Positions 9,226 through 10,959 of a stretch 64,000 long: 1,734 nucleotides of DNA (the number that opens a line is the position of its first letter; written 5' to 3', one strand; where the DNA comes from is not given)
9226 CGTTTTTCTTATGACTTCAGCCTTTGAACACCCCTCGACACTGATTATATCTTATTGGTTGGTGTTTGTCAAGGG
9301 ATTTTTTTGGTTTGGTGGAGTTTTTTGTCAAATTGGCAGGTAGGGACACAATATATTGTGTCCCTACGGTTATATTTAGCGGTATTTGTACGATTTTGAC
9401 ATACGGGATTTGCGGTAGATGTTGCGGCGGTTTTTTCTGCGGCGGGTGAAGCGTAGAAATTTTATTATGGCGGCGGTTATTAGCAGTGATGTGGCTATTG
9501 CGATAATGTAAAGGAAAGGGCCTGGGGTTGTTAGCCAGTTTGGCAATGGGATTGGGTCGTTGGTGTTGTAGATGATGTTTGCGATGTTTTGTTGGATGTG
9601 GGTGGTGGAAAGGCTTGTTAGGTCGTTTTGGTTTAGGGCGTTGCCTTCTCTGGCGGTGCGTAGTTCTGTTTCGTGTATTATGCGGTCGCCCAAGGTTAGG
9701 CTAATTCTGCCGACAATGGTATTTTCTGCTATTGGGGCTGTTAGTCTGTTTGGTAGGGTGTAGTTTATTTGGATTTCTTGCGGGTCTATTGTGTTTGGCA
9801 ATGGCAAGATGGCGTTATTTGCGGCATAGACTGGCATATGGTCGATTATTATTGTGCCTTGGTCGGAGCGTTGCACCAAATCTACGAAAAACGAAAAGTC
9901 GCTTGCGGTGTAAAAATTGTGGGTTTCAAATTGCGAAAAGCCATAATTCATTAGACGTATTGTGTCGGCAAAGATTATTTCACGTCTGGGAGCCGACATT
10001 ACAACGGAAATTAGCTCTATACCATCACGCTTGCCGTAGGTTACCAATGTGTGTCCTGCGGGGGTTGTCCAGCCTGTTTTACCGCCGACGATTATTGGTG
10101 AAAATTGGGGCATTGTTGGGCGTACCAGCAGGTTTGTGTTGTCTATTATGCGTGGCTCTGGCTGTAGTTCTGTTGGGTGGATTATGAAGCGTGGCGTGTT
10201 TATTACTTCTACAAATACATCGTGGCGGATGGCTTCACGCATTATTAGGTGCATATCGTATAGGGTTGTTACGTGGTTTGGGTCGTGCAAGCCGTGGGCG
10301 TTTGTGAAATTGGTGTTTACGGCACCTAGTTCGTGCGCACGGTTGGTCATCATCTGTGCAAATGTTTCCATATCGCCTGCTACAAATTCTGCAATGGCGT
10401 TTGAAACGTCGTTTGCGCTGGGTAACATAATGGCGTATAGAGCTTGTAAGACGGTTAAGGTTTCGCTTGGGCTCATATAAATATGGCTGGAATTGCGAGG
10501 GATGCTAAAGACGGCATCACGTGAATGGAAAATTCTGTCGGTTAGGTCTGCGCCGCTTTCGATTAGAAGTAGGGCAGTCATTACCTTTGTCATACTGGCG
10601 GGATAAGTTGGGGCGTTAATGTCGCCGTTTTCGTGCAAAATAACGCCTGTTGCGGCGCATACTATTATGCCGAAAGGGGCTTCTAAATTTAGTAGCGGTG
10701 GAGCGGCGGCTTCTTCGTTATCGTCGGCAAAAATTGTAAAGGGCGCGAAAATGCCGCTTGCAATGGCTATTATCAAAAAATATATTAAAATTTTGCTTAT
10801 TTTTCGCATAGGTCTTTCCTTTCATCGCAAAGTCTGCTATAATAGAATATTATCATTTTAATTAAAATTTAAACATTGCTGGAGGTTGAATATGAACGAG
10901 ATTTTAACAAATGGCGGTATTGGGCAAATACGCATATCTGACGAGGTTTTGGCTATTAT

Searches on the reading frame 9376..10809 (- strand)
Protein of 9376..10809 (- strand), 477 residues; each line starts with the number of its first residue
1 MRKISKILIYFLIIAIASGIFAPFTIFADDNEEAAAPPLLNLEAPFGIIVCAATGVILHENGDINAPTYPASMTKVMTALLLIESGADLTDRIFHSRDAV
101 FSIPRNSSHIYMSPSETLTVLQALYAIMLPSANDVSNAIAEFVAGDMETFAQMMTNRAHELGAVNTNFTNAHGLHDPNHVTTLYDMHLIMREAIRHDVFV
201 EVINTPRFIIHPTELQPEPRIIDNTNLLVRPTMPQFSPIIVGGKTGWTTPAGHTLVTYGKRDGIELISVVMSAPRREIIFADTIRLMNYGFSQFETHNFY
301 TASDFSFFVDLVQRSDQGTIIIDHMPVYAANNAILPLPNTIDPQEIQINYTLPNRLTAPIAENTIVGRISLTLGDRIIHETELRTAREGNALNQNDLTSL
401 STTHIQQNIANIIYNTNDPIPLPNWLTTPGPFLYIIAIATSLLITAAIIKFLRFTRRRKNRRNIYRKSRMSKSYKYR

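Call 18: search_protein_families(library=pfam, proteins=[window:9376-10809:-], max_evalue=0.01)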
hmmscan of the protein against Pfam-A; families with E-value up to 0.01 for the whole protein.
window:9376-10809:- (477 aa): 3 families
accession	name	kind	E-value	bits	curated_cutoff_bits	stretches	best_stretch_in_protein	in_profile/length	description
PF00768.25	Peptidase_S11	-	6.8e-43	147.3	27.6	1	35-274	5-238/239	D-alanyl-D-alanine carboxypeptidase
PF07943.18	PBP5_C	-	2.5e-06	28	21.2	1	323-387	24-87/91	Penicillin-binding protein 5, C-terminal domain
PF06089.17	Asparaginase_II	-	0.00081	18.9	25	1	48-88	17-57/322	L-asparaginase II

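Call 38: find_homologous_proteins(query=window:9379-10809:-, max_evalue=1e-30)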
Query window:9379-10809:- (477 aa): 1122 proteins with E <= 1e-30 among 7929 candidates; the best 120 are listed.
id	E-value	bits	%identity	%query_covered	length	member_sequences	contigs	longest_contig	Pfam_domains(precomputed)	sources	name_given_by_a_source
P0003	0.0e+0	1062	100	100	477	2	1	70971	PF07943.19,PF00768.26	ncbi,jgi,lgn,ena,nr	ncbi:MAG: D-alanyl-D-alanine carboxypeptidase [Defluviitaleaceae bacterium]|nr:D-alanyl-D-alanine ca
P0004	1.5e-204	698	66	100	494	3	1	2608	PF07943.19,PF00768.26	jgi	-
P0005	1.2e-202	692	66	100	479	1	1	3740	PF07943.19,PF00768.26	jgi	-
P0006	1.9e-154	533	55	100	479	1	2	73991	PF07943.19,PF00768.26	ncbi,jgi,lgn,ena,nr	ncbi:MAG: D-alanyl-D-alanine carboxypeptidase [Defluviitaleaceae bacterium]|nr:D-alanyl-D-alanine ca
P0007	5.2e-153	528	54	100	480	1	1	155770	PF07943.19,PF00768.26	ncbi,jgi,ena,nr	ncbi:MAG: D-alanyl-D-alanine carboxypeptidase [Defluviitaleaceae bacterium]|nr:D-alanyl-D-alanine ca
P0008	8.6e-153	527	54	100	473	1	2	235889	PF07943.19,PF00768.26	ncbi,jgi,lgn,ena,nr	ncbi:MAG: D-alanyl-D-alanine carboxypeptidase [Defluviitaleaceae bacterium]|nr:D-alanyl-D-alanine ca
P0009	9.8e-152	524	55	100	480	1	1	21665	PF07943.19,PF00768.26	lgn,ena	-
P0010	1.8e-151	523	55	94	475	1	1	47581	PF00768.26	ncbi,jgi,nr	ncbi:MAG: hypothetical protein LBE35_04840 [Clostridiales bacterium]|jgi:D-alanyl-D-alanine carboxyp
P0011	8.9e-150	517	52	100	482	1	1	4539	PF00768.26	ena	-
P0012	2.7e-149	516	54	100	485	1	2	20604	PF00768.26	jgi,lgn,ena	-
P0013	4.8e-140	485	54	92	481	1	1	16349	PF00768.26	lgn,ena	-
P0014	6.7e-133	462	49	100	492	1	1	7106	PF07943.19,PF00768.26,PF00905.28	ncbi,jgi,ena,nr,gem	ncbi:MAG: D-alanyl-D-alanine carboxypeptidase [Defluviitaleaceae bacterium]|nr:D-alanyl-D-alanine ca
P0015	1.2e-120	421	44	100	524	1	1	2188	PF00768.26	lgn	-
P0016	9.0e-119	415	45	100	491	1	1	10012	PF00768.26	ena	-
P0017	1.2e-116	408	49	95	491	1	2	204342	PF13354.13,PF07943.19,PF00768.26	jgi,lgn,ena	-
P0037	2.1e-100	354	47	84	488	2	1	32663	PF00768.26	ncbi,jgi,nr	ncbi:MAG: hypothetical protein FWC93_03690 [Defluviitaleaceae bacterium]|nr:hypothetical protein [De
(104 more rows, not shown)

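Call 39: find_encoding_contigs(protein=P0005, flank=10000, max_places=3)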
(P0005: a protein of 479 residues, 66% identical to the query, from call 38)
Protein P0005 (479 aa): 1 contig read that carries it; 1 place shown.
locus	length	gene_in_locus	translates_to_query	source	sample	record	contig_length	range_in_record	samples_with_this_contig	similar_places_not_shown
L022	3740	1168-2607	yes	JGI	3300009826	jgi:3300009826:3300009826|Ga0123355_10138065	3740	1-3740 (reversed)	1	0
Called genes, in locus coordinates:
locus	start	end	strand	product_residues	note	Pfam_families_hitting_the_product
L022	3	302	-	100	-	?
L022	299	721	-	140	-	PF01029:NusB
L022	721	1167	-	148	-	PF03780:Asp23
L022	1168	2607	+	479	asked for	PF00768:Peptidase_S11, PF07943:PBP5_C (faint)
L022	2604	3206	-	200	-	PF01725:Ham1p_like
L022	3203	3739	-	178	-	?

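Call 40: find_encoding_contigs(protein=P0004, flank=10000, max_places=3)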
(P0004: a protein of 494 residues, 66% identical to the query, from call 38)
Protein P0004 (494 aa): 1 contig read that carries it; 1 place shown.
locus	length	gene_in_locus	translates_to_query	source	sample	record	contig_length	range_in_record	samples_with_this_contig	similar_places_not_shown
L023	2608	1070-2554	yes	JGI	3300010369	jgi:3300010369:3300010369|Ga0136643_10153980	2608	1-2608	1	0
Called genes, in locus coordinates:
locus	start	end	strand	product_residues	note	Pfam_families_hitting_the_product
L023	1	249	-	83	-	?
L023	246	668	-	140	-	PF01029:NusB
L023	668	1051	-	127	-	PF03780:Asp23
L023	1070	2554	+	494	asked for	PF00768:Peptidase_S11, PF07943:PBP5_C (weak)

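Call 41: find_encoding_contigs(protein=P0006, flank=10000, max_places=3)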
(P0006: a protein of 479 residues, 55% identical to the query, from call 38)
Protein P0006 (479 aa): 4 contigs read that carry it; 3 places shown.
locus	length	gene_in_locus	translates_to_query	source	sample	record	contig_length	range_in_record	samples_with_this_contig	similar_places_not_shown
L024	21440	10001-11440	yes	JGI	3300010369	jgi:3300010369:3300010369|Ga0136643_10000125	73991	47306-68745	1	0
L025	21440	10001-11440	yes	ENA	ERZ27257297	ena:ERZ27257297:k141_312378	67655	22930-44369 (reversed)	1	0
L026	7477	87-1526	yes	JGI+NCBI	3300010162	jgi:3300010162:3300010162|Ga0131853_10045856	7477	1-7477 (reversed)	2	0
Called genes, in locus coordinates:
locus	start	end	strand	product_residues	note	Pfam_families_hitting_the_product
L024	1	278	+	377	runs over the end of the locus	PF08713:DNA_alkylation (weak)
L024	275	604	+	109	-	PF12844:HTH_19, PF01381:HTH_3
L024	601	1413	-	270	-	PF03446:NAD_binding_2 (weak), PF03807:F420_oxidored, PF14748:P5CR_dimer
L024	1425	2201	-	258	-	PF01513:NAD_kinase, PF20143:NAD_kinase_C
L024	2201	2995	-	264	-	PF13489:Methyltransf_23 (weak), PF01209:Ubie_methyltran (weak), PF08241:Methyltransf_11, PF13847:Methyltransf_31, PF08242:Methyltransf_12, PF13649:Methyltransf_25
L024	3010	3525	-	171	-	PF08974:DUF1877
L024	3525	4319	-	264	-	PF01479:S4, PF01728:FtsJ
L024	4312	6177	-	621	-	PF13292:DXP_synthase_N, PF02779:Transket_pyr, PF02780:Transketolase_C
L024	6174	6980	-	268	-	PF00348:polyprenyl_synt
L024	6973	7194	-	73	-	PF02609:Exonuc_VII_S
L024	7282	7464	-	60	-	PF04014:MazE_antitoxin (weak)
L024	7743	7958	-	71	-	-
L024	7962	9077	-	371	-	PF13742:tRNA_anti_2, PF01336:tRNA_anti-codon, PF02601:Exonuc_VII_L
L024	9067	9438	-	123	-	PF01029:NusB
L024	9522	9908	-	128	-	PF03780:Asp23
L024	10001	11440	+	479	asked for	PF00768:Peptidase_S11, PF07943:PBP5_C (weak)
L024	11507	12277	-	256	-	PF00106:adh_short, PF01370:Epimerase (weak), PF08659:KR, PF23441:SDR, PF13561:adh_short_C2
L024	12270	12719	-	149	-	PF00376:MerR, PF13411:MerR_1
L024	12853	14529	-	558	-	PF02734:Dak2, PF21645:FakA-like_M, PF13684:FakA-like_C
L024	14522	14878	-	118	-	PF03780:Asp23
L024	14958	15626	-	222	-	PF03167:UDG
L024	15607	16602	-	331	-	-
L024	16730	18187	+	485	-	PF00206:Lyase_1, PF10415:FumaraseC_C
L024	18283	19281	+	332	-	-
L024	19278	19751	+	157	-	-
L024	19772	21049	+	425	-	PF02127:Peptidase_M18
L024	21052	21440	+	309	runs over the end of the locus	PF04018:VCA0040-like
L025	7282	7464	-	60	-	PF04014:MazE_antitoxin (weak)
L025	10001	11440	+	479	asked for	PF00768:Peptidase_S11, PF07943:PBP5_C (weak)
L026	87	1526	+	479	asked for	PF00768:Peptidase_S11, PF07943:PBP5_C (weak)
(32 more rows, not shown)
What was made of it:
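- The cassette behaves as an insertion (calls 39, 41).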

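Call 42: find_encoding_contigs(protein=P0007, flank=10000, max_places=3)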
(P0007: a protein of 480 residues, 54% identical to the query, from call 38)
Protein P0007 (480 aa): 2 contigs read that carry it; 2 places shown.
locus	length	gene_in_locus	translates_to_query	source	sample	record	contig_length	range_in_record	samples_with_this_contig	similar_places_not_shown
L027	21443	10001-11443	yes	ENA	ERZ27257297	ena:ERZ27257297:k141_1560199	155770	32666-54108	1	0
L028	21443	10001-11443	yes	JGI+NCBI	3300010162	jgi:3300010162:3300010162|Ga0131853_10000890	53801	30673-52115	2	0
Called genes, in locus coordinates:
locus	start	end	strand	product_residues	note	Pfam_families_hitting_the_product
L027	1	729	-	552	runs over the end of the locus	PF02463:SMC_N, PF13476:AAA_23 (weak)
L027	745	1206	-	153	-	PF13420:Acetyltransf_4 (weak), PF00583:Acetyltransf_1, PF13508:Acetyltransf_7 (weak)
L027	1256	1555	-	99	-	PF07876:Dabb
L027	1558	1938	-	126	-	PF00903:Glyoxalase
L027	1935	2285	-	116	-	PF07366:SnoaL (weak), PF12680:SnoaL_2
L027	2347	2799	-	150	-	PF19701:DUF6199 (weak)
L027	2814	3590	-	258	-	PF01513:NAD_kinase, PF20143:NAD_kinase_C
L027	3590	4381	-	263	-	PF08241:Methyltransf_11, PF08242:Methyltransf_12, PF13649:Methyltransf_25, PF13847:Methyltransf_31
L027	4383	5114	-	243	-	PF01479:S4, PF01728:FtsJ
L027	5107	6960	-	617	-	PF13292:DXP_synthase_N, PF02779:Transket_pyr, PF02780:Transketolase_C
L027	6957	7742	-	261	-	PF00348:polyprenyl_synt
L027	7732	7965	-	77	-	PF02609:Exonuc_VII_S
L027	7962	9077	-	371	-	PF13742:tRNA_anti_2, PF01336:tRNA_anti-codon, PF02601:Exonuc_VII_L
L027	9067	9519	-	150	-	PF01029:NusB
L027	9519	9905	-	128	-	PF03780:Asp23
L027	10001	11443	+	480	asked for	PF00768:Peptidase_S11, PF07943:PBP5_C (weak)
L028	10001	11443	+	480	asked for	PF00768:Peptidase_S11, PF07943:PBP5_C (weak)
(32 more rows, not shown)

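Call 43: find_encoding_contigs(protein=P0008, flank=10000, max_places=3)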
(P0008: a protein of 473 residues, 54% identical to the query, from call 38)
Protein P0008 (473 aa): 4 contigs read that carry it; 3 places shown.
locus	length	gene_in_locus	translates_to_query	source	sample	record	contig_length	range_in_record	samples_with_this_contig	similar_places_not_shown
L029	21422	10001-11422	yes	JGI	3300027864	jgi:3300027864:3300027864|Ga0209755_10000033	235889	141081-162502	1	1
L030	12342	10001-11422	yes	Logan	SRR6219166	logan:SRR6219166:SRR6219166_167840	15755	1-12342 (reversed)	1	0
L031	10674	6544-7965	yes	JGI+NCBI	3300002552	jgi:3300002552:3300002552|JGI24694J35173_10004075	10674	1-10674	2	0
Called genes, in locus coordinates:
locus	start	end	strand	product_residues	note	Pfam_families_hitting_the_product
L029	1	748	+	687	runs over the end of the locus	PF22638:FlgK_D1, PF06429:Flg_bbr_C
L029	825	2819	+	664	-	PF22638:FlgK_D1, PF06429:Flg_bbr_C (weak)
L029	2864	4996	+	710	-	PF00669:Flagellin_N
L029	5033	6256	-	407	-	PF13439:Glyco_transf_4 (weak), PF13579:Glyco_trans_4_4 (weak), PF20706:GT4-conflict, PF00534:Glycos_transf_1, PF13692:Glyco_trans_1_4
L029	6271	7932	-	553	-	PF02463:SMC_N, PF13476:AAA_23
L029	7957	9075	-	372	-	PF13742:tRNA_anti_2, PF01336:tRNA_anti-codon, PF02601:Exonuc_VII_L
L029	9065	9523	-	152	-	PF01029:NusB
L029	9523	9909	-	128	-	PF03780:Asp23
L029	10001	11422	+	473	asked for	PF00768:Peptidase_S11, PF07943:PBP5_C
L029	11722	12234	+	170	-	PF13302:Acetyltransf_3, PF00583:Acetyltransf_1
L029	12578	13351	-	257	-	PF01026:TatD_DNase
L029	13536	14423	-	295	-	PF00483:NTP_transferase (faint), PF12804:NTP_transf_3 (weak)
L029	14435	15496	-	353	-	PF05343:Peptidase_M42, PF01546:Peptidase_M20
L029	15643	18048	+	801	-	PF00133:tRNA-synt_1, PF09334:tRNA-synt_1g, PF13603:tRNA-synt_1_2, PF00133:tRNA-synt_1, PF09334:tRNA-synt_1g, PF08264:Anticodon_1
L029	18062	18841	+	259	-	PF20251:Big_14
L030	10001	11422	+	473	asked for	PF00768:Peptidase_S11, PF07943:PBP5_C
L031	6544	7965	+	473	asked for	PF00768:Peptidase_S11, PF07943:PBP5_C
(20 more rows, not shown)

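Call 44: find_encoding_contigs(protein=P0009, flank=10000, max_places=3)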
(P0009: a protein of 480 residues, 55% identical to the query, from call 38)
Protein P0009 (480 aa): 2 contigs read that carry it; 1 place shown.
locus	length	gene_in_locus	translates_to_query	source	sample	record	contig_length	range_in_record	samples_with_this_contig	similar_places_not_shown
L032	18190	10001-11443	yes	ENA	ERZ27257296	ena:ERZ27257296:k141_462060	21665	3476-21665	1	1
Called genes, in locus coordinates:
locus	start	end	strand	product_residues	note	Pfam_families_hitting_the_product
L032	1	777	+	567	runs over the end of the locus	PF00989:PAS (faint), PF08448:PAS_4 (faint), PF13188:PAS_8 (faint), PF13426:PAS_9 (weak), PF00990:GGDEF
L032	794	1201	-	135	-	PF09580:Spore_YhcN_YlaJ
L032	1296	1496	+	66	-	-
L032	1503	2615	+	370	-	PF01926:MMR_HSR1, PF02421:FeoB_N, PF06071:YchF-GTPase_C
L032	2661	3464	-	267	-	PF03446:NAD_binding_2 (weak), PF03807:F420_oxidored, PF14748:P5CR_dimer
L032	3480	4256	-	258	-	PF01513:NAD_kinase, PF20143:NAD_kinase_C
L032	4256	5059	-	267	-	PF01479:S4, PF01728:FtsJ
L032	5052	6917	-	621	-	PF13292:DXP_synthase_N, PF02779:Transket_pyr, PF02780:Transketolase_C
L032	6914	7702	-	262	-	PF00348:polyprenyl_synt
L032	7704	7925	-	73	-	PF02609:Exonuc_VII_S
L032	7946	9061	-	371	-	PF13742:tRNA_anti_2, PF01336:tRNA_anti-codon, PF02601:Exonuc_VII_L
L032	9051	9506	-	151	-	PF01029:NusB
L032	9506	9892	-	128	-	PF03780:Asp23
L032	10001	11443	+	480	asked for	PF00768:Peptidase_S11, PF07943:PBP5_C (weak)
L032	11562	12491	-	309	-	-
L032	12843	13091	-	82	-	-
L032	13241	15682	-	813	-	PF00395:SLH (weak), PF08486:SpoIID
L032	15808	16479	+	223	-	-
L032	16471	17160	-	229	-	-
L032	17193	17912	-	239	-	PF03734:YkuD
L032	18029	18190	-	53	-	?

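Call 50: find_encoding_contigs(protein=P0010, flank=10000, max_places=2)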
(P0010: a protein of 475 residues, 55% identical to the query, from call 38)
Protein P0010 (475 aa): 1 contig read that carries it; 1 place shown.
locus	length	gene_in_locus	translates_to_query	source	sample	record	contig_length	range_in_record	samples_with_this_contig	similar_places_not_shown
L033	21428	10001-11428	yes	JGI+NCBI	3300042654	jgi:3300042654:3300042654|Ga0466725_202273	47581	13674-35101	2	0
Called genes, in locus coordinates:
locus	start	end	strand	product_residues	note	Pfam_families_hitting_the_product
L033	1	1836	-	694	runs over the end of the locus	PF07833:Cu_amine_oxidN1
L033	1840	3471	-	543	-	PF02463:SMC_N, PF13175:AAA_15 (weak), PF13476:AAA_23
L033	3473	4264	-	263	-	PF01513:NAD_kinase, PF20143:NAD_kinase_C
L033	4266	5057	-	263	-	PF01728:FtsJ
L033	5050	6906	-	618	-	PF13292:DXP_synthase_N, PF02779:Transket_pyr, PF02780:Transketolase_C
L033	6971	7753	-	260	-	PF00348:polyprenyl_synt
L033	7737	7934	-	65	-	PF02609:Exonuc_VII_S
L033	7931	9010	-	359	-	PF13742:tRNA_anti_2, PF01336:tRNA_anti-codon, PF02601:Exonuc_VII_L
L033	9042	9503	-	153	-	PF01029:NusB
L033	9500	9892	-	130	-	PF03780:Asp23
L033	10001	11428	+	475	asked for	PF00768:Peptidase_S11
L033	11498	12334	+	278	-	PF00491:Arginase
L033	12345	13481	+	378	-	PF00278:Orn_DAP_Arg_deC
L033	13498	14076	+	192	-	PF00583:Acetyltransf_1, PF13508:Acetyltransf_7 (weak), PF14542:Acetyltransf_CG (weak)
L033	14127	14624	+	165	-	PF00583:Acetyltransf_1, PF13508:Acetyltransf_7 (weak)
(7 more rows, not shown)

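Call 51: find_encoding_contigs(protein=P0012, flank=10000, max_places=2)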
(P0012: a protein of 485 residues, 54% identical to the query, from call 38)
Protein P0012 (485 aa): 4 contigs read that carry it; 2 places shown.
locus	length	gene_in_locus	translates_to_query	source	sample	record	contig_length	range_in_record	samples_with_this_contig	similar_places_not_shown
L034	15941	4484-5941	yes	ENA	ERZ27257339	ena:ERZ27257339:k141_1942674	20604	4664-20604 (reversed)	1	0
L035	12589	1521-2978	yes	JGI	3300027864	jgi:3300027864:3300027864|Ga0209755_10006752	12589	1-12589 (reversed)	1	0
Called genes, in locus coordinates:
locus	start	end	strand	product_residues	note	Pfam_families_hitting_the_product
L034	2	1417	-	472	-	?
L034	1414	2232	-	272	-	PF00348:polyprenyl_synt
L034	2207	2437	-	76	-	PF02609:Exonuc_VII_S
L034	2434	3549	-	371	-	PF13742:tRNA_anti_2, PF01336:tRNA_anti-codon, PF02601:Exonuc_VII_L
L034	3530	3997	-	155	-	PF01029:NusB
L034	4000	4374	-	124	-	PF03780:Asp23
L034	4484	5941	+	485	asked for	PF00768:Peptidase_S11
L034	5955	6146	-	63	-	-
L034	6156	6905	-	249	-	PF06574:FAD_syn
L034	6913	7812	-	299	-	PF01509:TruB_N, PF16198:TruB_C_2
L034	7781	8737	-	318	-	PF01368:DHH, PF02272:DHHA1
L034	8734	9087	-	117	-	PF02033:RBFA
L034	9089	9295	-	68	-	-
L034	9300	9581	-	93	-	PF04365:BrnT_toxin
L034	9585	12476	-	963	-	PF04760:IF2_N, PF00009:GTP_EFTU, PF01926:MMR_HSR1, PF03144:GTP_EFTU_D2 (faint), PF22042:EF-G_D2, PF11987:IF-2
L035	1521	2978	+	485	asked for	PF00768:Peptidase_S11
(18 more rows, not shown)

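Call 52: find_encoding_contigs(protein=P0013, flank=10000, max_places=2)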
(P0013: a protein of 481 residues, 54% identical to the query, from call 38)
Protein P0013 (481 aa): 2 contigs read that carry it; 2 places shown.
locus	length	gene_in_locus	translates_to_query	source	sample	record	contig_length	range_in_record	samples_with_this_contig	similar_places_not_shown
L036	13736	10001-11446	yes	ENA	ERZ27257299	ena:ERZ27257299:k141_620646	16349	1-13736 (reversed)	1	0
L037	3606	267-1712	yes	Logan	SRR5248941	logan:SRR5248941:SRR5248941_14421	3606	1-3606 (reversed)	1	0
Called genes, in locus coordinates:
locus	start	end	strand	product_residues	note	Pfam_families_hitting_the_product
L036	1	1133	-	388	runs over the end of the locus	PF01420:Methylase_S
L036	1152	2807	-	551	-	PF02463:SMC_N, PF13476:AAA_23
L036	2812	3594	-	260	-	PF01513:NAD_kinase, PF20143:NAD_kinase_C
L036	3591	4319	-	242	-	PF01479:S4, PF01728:FtsJ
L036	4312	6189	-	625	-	PF13292:DXP_synthase_N, PF02779:Transket_pyr, PF02780:Transketolase_C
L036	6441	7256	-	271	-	PF00348:polyprenyl_synt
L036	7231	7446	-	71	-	PF02609:Exonuc_VII_S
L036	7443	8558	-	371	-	PF13742:tRNA_anti_2, PF01336:tRNA_anti-codon, PF02601:Exonuc_VII_L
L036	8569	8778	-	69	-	-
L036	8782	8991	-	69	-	PF04365:BrnT_toxin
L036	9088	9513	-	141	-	PF01029:NusB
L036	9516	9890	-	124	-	PF03780:Asp23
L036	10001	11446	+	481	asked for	PF00768:Peptidase_S11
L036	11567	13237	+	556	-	PF02690:Na_Pi_cotrans, PF01865:PhoU_div (faint), PF01895:PhoU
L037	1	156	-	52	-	?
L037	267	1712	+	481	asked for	PF00768:Peptidase_S11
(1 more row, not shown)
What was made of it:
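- The cassettes are patchily distributed and sit at insertion-prone sites where relatives carry BrnT modules (calls 39, 51, 52).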

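Call 61: search_protein_families(library=pfam, proteins=[L024:7282-7464:-], max_evalue=10)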
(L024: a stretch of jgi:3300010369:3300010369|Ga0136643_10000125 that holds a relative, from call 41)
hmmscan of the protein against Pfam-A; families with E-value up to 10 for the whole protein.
L024:7282-7464:- (60 aa): 2 families
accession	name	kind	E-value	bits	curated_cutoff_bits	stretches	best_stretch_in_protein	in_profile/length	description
PF04014.23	MazE_antitoxin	-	3.3e-07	30.6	24.7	1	13-53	4-45/48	Antidote-toxin recognition MazE, bacterial antitoxin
PF18262.7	PhetRS_B1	-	0.099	13.3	26.8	1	6-32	45-71/83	Phe-tRNA synthetase beta subunit B1 domain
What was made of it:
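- On Type I toxin-antitoxin, symE/symR: The L024 ORF hits MazE_antitoxin PF04014 (call 61).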

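Call 62: search_protein_families(library=phrogs, proteins=[L024:7282-7464:-], max_evalue=1)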
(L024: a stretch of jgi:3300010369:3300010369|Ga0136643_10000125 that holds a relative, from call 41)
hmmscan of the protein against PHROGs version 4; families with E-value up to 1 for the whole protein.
L024:7282-7464:- (60 aa): 5 families
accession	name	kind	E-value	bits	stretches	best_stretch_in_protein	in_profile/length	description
phrog_4681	-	moron, auxiliary metabolic gene and host takeover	6.5e-10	39.8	1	11-59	8-56/87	antitoxin from a toxin-antitoxin system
phrog_36746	-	moron, auxiliary metabolic gene and host takeover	0.001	20.6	1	11-48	8-45/93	antitoxin from a toxin-antitoxin system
phrog_4921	-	unknown function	0.0013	19.7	1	15-60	26-71/116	-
phrog_18159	-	unknown function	0.19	12.9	1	13-45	21-53/132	-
phrog_2329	-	unknown function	0.2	12.7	1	17-51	21-56/59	-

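Call 72: find_encoding_contigs(protein=P0017, flank=10000, max_places=2)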
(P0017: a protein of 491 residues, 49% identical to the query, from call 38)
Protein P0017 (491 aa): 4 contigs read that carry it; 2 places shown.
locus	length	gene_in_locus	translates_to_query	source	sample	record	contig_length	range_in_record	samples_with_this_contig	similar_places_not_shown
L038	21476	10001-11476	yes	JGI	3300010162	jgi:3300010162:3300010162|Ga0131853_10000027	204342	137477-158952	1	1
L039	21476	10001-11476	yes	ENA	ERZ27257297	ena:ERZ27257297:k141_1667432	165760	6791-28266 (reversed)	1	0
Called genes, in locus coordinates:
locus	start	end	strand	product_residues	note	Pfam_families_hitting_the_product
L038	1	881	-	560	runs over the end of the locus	PF02463:SMC_N, PF13175:AAA_15 (faint), PF13476:AAA_23, PF13555:AAA_29 (faint)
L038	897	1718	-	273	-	PF01513:NAD_kinase, PF20143:NAD_kinase_C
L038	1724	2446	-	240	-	PF01479:S4 (faint), PF01728:FtsJ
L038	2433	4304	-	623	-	PF13292:DXP_synthase_N, PF02779:Transket_pyr, PF02780:Transketolase_C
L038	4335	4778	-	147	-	PF02681:DUF212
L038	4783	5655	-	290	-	PF00348:polyprenyl_synt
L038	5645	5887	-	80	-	PF02609:Exonuc_VII_S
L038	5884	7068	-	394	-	PF13742:tRNA_anti_2, PF01336:tRNA_anti-codon, PF02601:Exonuc_VII_L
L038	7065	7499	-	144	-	PF01029:NusB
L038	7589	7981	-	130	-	PF03780:Asp23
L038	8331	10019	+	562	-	PF01232:Mannitol_dh, PF08125:Mannitol_dh_C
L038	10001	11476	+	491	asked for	PF00768:Peptidase_S11, PF13354:Beta-lactamase2 (weak), PF07943:PBP5_C (weak)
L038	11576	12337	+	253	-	PF00574:CLP_protease, PF25145:NfeD1b_N (faint)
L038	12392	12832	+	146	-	PF02367:TsaE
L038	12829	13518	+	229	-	PF00814:TsaD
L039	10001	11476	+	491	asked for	PF00768:Peptidase_S11, PF13354:Beta-lactamase2 (weak), PF07943:PBP5_C (weak)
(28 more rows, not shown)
